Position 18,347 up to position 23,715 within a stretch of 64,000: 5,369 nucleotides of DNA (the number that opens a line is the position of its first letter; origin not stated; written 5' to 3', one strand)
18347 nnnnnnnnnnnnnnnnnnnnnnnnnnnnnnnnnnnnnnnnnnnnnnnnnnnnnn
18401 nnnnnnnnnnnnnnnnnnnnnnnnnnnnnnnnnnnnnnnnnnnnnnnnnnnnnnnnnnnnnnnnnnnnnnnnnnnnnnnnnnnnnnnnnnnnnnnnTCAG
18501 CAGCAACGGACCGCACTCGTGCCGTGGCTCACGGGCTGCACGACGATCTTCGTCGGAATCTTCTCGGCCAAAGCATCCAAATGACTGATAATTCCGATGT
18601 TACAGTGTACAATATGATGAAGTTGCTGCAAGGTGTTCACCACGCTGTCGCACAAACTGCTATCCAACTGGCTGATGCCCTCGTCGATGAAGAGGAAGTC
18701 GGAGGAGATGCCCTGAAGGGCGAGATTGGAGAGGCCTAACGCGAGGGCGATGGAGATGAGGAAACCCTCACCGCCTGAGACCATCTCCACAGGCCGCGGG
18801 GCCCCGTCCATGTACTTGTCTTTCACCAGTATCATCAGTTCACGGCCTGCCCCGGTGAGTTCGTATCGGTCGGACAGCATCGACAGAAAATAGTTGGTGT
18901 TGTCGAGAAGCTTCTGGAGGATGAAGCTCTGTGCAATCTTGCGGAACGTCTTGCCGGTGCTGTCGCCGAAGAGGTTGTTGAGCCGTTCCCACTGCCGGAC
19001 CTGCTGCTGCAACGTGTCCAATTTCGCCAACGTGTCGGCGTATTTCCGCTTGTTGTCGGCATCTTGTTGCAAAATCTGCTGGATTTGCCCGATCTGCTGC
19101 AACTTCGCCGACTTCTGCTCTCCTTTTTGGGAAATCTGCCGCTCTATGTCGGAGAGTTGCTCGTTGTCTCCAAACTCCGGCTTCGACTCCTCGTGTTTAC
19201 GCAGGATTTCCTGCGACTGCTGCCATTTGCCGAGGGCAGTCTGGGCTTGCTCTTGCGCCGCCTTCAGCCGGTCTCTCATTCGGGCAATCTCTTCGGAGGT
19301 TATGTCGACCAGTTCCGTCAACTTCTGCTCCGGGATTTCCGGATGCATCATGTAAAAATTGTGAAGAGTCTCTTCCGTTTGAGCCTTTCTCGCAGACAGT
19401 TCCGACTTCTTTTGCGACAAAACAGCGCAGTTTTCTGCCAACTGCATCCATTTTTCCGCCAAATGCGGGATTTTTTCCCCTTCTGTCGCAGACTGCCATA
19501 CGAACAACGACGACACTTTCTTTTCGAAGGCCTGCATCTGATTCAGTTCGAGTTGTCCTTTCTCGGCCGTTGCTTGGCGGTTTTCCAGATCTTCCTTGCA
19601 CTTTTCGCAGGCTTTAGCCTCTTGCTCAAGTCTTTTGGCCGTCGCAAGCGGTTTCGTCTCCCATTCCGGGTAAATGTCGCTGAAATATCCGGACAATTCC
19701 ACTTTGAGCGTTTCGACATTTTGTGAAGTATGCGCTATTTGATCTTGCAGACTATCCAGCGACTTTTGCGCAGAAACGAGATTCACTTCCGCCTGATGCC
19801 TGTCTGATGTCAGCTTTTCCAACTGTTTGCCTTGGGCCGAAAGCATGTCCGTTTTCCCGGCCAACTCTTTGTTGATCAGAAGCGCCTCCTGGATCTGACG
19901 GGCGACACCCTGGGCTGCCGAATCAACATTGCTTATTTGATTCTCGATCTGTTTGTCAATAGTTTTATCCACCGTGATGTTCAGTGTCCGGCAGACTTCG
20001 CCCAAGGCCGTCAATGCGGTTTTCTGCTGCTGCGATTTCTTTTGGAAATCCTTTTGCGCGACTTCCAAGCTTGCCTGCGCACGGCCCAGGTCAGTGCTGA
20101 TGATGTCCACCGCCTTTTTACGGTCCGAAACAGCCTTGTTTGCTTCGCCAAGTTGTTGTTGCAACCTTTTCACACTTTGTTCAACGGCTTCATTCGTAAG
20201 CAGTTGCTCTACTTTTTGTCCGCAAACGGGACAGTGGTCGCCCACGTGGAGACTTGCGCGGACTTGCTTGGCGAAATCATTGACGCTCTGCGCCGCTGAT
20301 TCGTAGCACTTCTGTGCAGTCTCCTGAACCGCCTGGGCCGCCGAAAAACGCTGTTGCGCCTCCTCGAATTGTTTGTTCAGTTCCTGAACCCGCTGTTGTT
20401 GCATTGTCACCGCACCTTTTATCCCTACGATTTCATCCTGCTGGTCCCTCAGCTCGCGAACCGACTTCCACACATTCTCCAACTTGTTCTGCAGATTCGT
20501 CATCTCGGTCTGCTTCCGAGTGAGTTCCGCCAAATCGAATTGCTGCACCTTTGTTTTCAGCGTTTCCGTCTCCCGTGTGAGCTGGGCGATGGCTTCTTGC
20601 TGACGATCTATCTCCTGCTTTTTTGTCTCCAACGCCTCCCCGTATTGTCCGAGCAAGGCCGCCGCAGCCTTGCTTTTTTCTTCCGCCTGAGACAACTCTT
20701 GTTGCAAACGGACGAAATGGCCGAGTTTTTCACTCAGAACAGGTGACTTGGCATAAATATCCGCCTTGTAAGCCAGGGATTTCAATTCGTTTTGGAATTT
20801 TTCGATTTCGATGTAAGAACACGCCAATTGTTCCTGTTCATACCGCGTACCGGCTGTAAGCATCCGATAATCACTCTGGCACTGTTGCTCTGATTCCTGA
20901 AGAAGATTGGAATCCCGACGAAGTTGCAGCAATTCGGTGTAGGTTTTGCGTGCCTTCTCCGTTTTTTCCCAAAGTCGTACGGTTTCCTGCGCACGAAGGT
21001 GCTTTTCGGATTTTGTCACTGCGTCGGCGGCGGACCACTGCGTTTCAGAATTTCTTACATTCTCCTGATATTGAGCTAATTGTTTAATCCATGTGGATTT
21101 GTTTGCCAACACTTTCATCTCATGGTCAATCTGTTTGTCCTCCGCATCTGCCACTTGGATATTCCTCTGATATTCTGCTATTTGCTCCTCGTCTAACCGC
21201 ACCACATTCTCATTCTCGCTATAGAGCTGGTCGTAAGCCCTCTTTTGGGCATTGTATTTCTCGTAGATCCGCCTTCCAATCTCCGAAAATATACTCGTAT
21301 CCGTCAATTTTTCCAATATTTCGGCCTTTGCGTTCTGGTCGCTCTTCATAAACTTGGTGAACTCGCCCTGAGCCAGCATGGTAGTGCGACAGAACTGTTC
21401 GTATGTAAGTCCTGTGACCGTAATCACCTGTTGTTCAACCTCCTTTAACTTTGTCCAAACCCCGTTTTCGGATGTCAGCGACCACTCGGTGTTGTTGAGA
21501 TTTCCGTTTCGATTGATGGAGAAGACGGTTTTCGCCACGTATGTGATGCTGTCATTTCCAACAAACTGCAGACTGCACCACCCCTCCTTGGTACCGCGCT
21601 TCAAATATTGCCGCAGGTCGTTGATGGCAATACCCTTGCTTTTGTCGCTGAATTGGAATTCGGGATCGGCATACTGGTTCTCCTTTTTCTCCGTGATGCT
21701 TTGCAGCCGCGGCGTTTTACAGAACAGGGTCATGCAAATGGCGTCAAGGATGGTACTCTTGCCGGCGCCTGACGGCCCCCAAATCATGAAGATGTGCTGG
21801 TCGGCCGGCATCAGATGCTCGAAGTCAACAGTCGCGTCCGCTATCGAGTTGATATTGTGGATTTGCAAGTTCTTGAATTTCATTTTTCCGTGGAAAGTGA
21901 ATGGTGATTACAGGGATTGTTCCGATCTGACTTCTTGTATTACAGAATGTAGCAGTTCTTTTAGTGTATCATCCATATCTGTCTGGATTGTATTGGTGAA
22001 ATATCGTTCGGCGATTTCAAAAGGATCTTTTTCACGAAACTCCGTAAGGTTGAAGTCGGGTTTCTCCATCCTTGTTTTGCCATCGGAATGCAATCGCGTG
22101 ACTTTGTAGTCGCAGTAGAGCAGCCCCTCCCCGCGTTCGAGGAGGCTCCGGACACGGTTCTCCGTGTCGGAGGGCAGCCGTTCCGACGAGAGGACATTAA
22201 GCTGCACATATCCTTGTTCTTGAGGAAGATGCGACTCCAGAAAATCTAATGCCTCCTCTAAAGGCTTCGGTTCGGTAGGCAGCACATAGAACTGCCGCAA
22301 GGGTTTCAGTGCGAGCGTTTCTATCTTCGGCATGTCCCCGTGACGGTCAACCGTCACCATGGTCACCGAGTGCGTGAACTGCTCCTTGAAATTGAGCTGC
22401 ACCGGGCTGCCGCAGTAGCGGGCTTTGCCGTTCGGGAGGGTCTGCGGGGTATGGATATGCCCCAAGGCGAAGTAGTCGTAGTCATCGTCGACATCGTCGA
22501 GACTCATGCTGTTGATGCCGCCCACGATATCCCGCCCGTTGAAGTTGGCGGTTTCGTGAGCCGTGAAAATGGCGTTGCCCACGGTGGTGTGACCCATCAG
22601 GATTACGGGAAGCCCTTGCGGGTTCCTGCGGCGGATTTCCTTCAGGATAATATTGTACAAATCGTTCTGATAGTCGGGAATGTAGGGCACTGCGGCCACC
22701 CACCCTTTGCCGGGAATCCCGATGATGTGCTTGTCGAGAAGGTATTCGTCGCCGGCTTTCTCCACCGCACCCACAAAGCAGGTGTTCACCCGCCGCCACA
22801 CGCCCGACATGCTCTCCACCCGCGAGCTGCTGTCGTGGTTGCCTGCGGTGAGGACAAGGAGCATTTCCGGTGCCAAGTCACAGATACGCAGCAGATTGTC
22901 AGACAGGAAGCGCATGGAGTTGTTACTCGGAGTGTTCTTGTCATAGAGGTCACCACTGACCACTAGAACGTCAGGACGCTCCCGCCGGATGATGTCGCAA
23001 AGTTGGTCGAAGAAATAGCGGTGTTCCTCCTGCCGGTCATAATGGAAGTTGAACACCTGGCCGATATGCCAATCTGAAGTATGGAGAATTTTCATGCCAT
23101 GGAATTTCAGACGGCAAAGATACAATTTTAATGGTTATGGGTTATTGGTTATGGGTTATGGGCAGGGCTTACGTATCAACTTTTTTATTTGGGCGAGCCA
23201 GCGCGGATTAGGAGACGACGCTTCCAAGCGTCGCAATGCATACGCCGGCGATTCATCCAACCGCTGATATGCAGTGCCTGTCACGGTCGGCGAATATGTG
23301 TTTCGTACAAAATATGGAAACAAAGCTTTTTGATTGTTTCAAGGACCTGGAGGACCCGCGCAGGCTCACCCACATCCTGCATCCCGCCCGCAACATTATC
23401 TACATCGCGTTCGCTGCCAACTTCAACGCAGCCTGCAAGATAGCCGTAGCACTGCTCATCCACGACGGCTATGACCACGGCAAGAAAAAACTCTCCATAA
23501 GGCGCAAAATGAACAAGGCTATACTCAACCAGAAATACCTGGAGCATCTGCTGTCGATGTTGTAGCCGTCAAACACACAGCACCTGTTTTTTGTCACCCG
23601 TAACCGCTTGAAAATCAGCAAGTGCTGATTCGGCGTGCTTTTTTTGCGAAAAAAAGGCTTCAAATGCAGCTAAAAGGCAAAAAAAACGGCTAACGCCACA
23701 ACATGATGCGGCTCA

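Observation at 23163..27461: IS-bracketed 3.5-kb cassette: RPH-like phosphotransferase operon between two same-orientation IS left ends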

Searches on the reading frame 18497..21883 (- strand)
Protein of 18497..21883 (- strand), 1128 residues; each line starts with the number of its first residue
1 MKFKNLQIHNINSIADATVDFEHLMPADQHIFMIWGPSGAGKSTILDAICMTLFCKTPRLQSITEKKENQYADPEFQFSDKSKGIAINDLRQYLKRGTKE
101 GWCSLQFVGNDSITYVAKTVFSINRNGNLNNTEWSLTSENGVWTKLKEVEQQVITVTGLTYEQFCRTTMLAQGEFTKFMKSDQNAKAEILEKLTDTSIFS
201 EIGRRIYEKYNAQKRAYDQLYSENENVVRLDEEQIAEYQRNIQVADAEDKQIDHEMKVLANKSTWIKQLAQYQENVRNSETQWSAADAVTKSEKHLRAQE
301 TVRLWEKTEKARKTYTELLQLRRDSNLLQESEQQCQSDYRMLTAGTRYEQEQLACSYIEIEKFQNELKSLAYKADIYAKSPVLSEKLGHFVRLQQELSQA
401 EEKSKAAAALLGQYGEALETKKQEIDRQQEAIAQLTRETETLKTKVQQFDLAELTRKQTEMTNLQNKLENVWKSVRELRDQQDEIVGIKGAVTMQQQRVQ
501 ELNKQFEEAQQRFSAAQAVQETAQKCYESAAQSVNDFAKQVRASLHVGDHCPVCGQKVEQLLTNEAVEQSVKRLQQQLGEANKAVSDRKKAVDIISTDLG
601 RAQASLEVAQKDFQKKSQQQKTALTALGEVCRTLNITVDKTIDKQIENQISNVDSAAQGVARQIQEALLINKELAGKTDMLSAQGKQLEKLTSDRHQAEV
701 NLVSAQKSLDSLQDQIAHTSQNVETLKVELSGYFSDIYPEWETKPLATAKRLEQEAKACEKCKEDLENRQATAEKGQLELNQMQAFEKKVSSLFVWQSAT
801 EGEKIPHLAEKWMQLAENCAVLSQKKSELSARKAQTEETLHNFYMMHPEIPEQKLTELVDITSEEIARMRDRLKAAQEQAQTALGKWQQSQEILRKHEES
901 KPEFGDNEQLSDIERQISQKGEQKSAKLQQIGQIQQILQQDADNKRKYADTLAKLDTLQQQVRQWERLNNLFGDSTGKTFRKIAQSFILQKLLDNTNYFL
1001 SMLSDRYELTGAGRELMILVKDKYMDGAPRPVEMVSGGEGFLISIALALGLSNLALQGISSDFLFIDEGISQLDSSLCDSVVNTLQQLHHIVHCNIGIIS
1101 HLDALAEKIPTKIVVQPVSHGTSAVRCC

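Call 5: search_protein_families(library=pfam, proteins=[window:18497-21883:-], max_evalue=0.01)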
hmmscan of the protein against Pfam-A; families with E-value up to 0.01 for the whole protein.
window:18497-21883:- (1128 aa): 6 families
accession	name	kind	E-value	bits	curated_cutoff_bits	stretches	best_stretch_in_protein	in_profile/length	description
PF13476.12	AAA_23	-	1.1e-18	69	27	1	6-243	2-164/201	AAA domain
PF02463.25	SMC_N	-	4.9e-09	36.4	40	1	4-1121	3-217/220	RecF/RecN/SMC N terminal domain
PF13555.12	AAA_29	-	4.7e-07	29.9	27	1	19-57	12-50/61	P-loop containing region of AAA domain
PF13514.12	AAA_27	-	0.00017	21.7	22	1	1-55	1-52/206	AAA domain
PF13558.12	SbcC_Walker_B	-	0.0011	19.6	27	1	1032-1086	30-89/90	SbcC/RAD50-like, Walker B motif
PF25199.1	nSTAND_NTPase5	-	0.0043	17.3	34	0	26-59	38-70/145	Novel STAND NTPase 5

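Call 6: search_protein_families(library=ncbifam, proteins=[window:18497-21883:-], max_evalue=0.01)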
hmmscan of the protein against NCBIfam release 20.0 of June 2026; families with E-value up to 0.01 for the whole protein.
window:18497-21883:- (1128 aa): 23 families
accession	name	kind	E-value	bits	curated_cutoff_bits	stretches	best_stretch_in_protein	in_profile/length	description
NF007600.2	PRK10246.1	equivalog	6.2e-70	236.4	750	3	658-1117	582-1031/1047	exonuclease subunit SbcC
TIGR00618.1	sbcc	subfamily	2.4e-61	207.9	478.5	3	755-1116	654-1034/1043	exonuclease subunit SbcC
NF041751.2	sbcc_Staph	equivalog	1.7e-33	115.7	920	2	1-665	1-624/1007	exonuclease subunit SbcC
NF041752.4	sbcc_Bac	equivalog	3.4e-24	84.8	1420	2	145-1119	124-1117/1130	exonuclease subunit SbcC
NF041034.1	Rad50_Sulf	equivalog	9.6e-14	50.2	1000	1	1-60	1-54/872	DNA double-strand break repair ATPase Rad50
NF002572.0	PRK02224.1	equivalog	5.1e-10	38.3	1087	1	1-55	1-49/888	DNA double-strand break repair ATPase Rad50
NF045487.1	ASRP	equivalog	6.4e-10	38.2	300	2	360-602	127-350/593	archaea-specific SMC-related protein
NF003034.1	PRK03918.1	equivalog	8.4e-10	37.3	700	2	1-62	1-56/878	DNA double-strand break repair ATPase Rad50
TIGR02168.1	SMC_prok_B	equivalog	1.8e-05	22.7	567.35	1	349-633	207-498/1181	chromosome segregation protein SMC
TIGR02169.1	SMC_prok_A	equivalog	2.6e-05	22.1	729.4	1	643-898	240-483/1165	chromosome segregation protein SMC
TIGR02142.1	modC_ABC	equivalog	0.00012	21.4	285.05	0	1030-1115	127-204/353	molybdenum ABC transporter ATP-binding protein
TIGR03005.1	ectoine_ehuA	equivalog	0.00026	20.3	345.4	0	1035-1110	147-214/252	ectoine/hydroxyectoine ABC transporter ATP-binding protein EhuA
TIGR00955.1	3a01204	subfamily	0.00029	19.6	736.35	0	1062-1089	186-213/617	pigment precursor permease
TIGR02324.1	CP_lyasePhnL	equivalog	0.00034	20.1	256.3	0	4-61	9-66/224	phosphonate C-P lyase system protein PhnL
TIGR00968.1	3a0106s01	subfamily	0.00052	19.6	342.75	0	1058-1115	146-203/237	sulfate ABC transporter ATP-binding protein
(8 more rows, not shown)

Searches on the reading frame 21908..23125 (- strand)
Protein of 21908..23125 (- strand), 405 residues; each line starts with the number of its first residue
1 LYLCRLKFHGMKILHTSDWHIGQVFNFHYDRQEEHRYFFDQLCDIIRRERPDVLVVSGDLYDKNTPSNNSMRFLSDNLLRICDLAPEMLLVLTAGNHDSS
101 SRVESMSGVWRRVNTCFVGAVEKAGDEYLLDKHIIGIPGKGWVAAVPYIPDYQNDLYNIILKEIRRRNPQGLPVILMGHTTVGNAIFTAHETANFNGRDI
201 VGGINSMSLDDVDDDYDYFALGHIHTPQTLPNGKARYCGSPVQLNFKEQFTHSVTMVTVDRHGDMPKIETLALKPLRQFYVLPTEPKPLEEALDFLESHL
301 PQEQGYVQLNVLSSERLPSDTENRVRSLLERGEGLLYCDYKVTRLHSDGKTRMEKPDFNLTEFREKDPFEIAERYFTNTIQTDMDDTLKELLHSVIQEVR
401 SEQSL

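Call 5: search_protein_families(library=pfam, proteins=[window:21908-23125:-], max_evalue=0.01)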
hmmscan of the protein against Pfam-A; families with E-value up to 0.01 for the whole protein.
window:21908-23125:- (405 aa): 3 families
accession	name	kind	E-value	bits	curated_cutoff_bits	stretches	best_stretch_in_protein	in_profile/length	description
PF00149.33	Metallophos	-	4.3e-15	57.1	21.5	1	11-227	1-191/191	Calcineurin-like phosphoesterase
PF12320.13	SbcD_C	-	0.00042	21.1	24.4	1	280-378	6-92/94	Type 5 capsule protein repressor C-terminal domain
PF12850.12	Metallophos_2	-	0.0005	20.5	27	0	11-245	1-139/154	Calcineurin-like phosphoesterase superfamily domain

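Call 6: search_protein_families(library=ncbifam, proteins=[window:21908-23125:-], max_evalue=0.01)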
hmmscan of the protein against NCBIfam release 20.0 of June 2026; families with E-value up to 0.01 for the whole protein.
window:21908-23125:- (405 aa): 9 families
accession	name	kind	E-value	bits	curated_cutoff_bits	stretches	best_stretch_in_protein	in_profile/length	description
TIGR00619.1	sbcd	subfamily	1.8e-42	145.9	77.65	2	11-133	1-121/252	exonuclease subunit SbcD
NF008206.2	PRK10966.1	equivalog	1.3e-35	123.3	450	2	11-149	1-136/380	exonuclease subunit SbcD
NF041753.2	sbcd_Staph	equivalog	1.1e-29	103.5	480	2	11-107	1-95/375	exonuclease subunit SbcD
NF041754.1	sbcd_Bac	equivalog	7.4e-23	81.4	750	2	11-109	1-97/390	exonuclease subunit SbcD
NF041031.1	Mre11_Sulfo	equivalog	1.1e-15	57.7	500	1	12-105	1-92/374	DNA double-strand break repair protein Mre11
NF041029.1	Mre11_Pyroc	equivalog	2.8e-09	36.3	600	1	11-110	1-98/438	DNA double-strand break repair protein Mre11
TIGR04123.1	P_estr_lig_assc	hypoth_equivalog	1.9e-05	24.2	150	1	11-107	21-119/207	ligase-associated DNA damage response endonuclease PdeM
NF041030.1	Mre11_Halo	equivalog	1.9e-05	24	550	1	12-100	3-89/361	DNA double-strand break repair protein Mre11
TIGR00583.1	mre11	equivalog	3.8e-05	22.8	434.6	1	11-82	4-74/405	DNA repair protein (mre11)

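Call 17: find_encoding_contigs(protein=window:21908-23125:-, flank=10000, max_places=8)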
Protein window:21908-23125:- (405 aa): no gene with exactly this product is on record in the collection.

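Call 23: find_related_loci(query=window:21908-23125:-, collection=genome_contigs, flank=10000)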
Query window:21908-23125:- (405 aa) in genome_contigs; peptide patterns used: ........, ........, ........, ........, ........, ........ (x = any residue, [..] = any of these).
108 stretches matched a pattern; 9 encode a relative of the query (tblastn E <= 1e-3); 9 distinct loci.
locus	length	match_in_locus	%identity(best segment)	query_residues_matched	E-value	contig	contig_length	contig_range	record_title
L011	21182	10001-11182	80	11-404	0e+0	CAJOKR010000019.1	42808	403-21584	uncultured Bacteroidales bacterium isolate Reindeer_1_mag_206 genome assembly, contig: scaffold_1859, whole genome shotg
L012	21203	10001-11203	78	4-404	0e+0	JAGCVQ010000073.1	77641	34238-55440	MAG: Bacteroidales bacterium isolate RGIG10164 Yak_Rumen-4__c1494034, whole genome shotgun sequence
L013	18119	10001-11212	78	1-404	0e+0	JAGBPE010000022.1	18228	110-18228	MAG: Bacteroidales bacterium isolate RGIG9320 Yak_Abomasum-2__c46856, whole genome shotgun sequence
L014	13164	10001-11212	77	1-404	0e+0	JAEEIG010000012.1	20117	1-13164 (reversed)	MAG: Bacteroidales bacterium isolate Tb.RUG.140 k141_691593_flag=0_multi=20.3696_len=20117, whole genome shotgun sequenc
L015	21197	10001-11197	76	6-404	0e+0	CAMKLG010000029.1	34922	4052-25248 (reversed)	MAG: uncultured Bacteroidales bacterium isolate SRR12081296_bin.81_metaWRAP_v1.3_MAG genome assembly, contig: ERZ1228977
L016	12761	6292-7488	74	6-404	0e+0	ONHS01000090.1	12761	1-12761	uncultured Bacteroidales bacterium isolate RUG312 genome assembly, contig: scaffold_3530, whole genome shotgun sequence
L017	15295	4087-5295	72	2-404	0e+0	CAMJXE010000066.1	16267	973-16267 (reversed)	MAG: uncultured Bacteroidales bacterium isolate SRR12081301_bin.36_metaWRAP_v1.3_MAG genome assembly, contig: ERZ1228976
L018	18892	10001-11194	75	7-404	0e+0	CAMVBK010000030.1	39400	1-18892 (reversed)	MAG TPA_asm: uncultured Bacteroidales bacterium isolate SRR8387716_bin.108_metaWRAP_v1.3_MAG genome assembly, contig: ER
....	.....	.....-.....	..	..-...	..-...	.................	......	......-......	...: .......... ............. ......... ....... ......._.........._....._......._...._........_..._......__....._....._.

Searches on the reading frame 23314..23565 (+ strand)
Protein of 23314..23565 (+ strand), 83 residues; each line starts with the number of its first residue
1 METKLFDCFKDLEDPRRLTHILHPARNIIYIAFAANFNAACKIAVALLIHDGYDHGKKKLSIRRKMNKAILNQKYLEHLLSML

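Call 5: search_protein_families(library=pfam, proteins=[window:23314-23565:+], max_evalue=0.01)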
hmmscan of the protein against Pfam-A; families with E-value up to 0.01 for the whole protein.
window:23314-23565:+ (83 aa): 1 family
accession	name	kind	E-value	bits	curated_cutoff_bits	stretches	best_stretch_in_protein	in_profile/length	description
PF13808.11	DDE_Tnp_1_assoc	-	0.0005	20.5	32.3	1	6-37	1-32/88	DDE_Tnp_1-associated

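Call 6: search_protein_families(library=ncbifam, proteins=[window:23314-23565:+], max_evalue=0.01)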
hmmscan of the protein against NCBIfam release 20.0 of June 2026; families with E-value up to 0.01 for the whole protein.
window:23314-23565:+ (83 aa): 0 families

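Call 46: search_protein_families(library=ncbifam, proteins=[window:23314-23565:+], max_evalue=0.01)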
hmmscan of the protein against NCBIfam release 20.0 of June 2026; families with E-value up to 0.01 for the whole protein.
window:23314-23565:+ (83 aa): 0 families
